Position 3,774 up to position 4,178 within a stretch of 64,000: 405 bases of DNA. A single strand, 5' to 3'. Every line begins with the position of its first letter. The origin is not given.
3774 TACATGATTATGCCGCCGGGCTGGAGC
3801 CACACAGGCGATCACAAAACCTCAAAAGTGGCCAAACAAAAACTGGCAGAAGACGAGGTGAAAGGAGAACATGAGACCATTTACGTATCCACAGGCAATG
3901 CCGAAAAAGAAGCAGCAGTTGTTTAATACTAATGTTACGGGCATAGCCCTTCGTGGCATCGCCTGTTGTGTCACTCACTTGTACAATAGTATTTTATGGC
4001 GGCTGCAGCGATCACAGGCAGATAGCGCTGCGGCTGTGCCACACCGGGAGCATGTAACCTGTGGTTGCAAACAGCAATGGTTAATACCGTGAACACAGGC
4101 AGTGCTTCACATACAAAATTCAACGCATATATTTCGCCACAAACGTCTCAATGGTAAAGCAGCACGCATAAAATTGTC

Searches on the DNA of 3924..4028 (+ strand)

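Call 64: build_rna_model(alignment_id=A3, structure=none)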
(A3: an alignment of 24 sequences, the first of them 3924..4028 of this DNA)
Model R1 built from alignment A3 (24 sequences, 107 columns); structure: none (sequence only).
model positions 105; base pairs 0; branch points 0; effective number of sequences 17.18; information 0.547 bits per position. No base pairs: searches with it score sequence only.

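Call 67: search_with_rna_model(model_id=R1, sources=[L175, L176, L125, L117], max_evalue=0.1)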
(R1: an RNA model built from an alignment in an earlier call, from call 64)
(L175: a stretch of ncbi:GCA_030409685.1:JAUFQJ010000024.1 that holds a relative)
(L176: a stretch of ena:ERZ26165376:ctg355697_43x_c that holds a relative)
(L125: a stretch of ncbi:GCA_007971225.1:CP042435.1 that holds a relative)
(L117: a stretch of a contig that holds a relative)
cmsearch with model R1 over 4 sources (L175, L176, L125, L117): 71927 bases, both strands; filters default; matches with E-value up to 0.1: 14.
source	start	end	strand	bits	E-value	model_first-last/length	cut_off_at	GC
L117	2709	2798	+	55.7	1.4e-16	4-92/105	-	0.46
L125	7235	7325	+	53.2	8.5e-16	3-93/105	-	0.38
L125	14550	14630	+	53.2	8.5e-16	3-83/105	-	0.35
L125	13131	13202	-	51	4.3e-15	2-73/105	-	0.38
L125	16368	16452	-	48.4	2.7e-14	2-84/105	-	0.38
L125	18957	19039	-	47.7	4.5e-14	2-84/105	-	0.41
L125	1849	1918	-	43.2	1.1e-12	3-73/105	-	0.41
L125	9922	9997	-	42.6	1.8e-12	4-79/105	-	0.39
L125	5494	5554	-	40.4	8.5e-12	2-63/105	-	0.34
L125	5412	5481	+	39.2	2e-11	2-71/105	-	0.47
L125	18883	18966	+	38.6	3.1e-11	4-87/105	-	0.49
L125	7345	7423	-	36.3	1.6e-10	2-81/105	-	0.38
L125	9777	9838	+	27.5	8.7e-08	2-61/105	-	0.44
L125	1737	1778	+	13.7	0.0018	3-44/105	-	0.4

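Call 85: search_with_rna_model(model_id=R1, sources=[L177, L178, L179, L180, L181, L182], max_evalue=0.1)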
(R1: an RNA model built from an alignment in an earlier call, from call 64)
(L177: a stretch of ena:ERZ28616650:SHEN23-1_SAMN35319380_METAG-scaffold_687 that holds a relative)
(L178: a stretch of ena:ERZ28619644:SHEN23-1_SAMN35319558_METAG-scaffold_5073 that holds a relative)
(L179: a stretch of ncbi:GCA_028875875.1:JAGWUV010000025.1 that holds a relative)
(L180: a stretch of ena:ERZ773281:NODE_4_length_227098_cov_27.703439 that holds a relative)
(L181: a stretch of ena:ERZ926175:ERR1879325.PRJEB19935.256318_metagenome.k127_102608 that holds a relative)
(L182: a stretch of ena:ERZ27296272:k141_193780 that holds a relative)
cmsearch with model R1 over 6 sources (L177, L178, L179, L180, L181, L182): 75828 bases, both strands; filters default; matches with E-value up to 0.1: 25.
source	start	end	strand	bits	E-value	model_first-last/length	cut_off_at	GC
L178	4143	4240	+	68.9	1.2e-20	2-99/105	-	0.42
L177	10617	10710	+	67.2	3.8e-20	2-95/105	-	0.46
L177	3834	3928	+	53.7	6.3e-16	5-100/105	-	0.45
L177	17789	17877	-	52.4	1.6e-15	2-90/105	-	0.45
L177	18490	18575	+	51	4.3e-15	8-94/105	-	0.51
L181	1564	1639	-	50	9e-15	2-77/105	-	0.34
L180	18317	18395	-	43.9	7.4e-13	3-82/105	-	0.49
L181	1410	1502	+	43.8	7.6e-13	7-99/105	-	0.31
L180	15273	15355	-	43.2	1.2e-12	4-87/105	-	0.52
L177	1325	1410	-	43.1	1.3e-12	4-89/105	-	0.43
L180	13149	13234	+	42.7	1.7e-12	4-90/105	-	0.49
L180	8041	8126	+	42.3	2.3e-12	2-87/105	-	0.44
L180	5764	5863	+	41.1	5.4e-12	2-101/105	-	0.38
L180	9842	9928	-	40.2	1e-11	2-88/105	-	0.52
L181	3161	3254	+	39.9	1.3e-11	4-96/105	-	0.41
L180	17288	17352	+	38.9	2.5e-11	9-73/105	-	0.46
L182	2118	2173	+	38.9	2.7e-11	2-57/105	-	0.34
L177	5670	5759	-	38.6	3.3e-11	6-95/105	-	0.49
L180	21125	21189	+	37.8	5.7e-11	15-80/105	-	0.48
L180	11366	11421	-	37.1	9.4e-11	2-58/105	-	0.5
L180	11260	11352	+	37.1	9.6e-11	4-95/105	-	0.57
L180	1314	1407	-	36.3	1.7e-10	3-96/105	-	0.45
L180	5926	5980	-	28.2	5.5e-08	3-57/105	-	0.44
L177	11715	11807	-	27.7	8.2e-08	4-96/105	-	0.47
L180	199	275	+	26.8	1.6e-07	2-81/105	-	0.42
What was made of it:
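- The signal is absent from close relatives (calls 67, 85).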
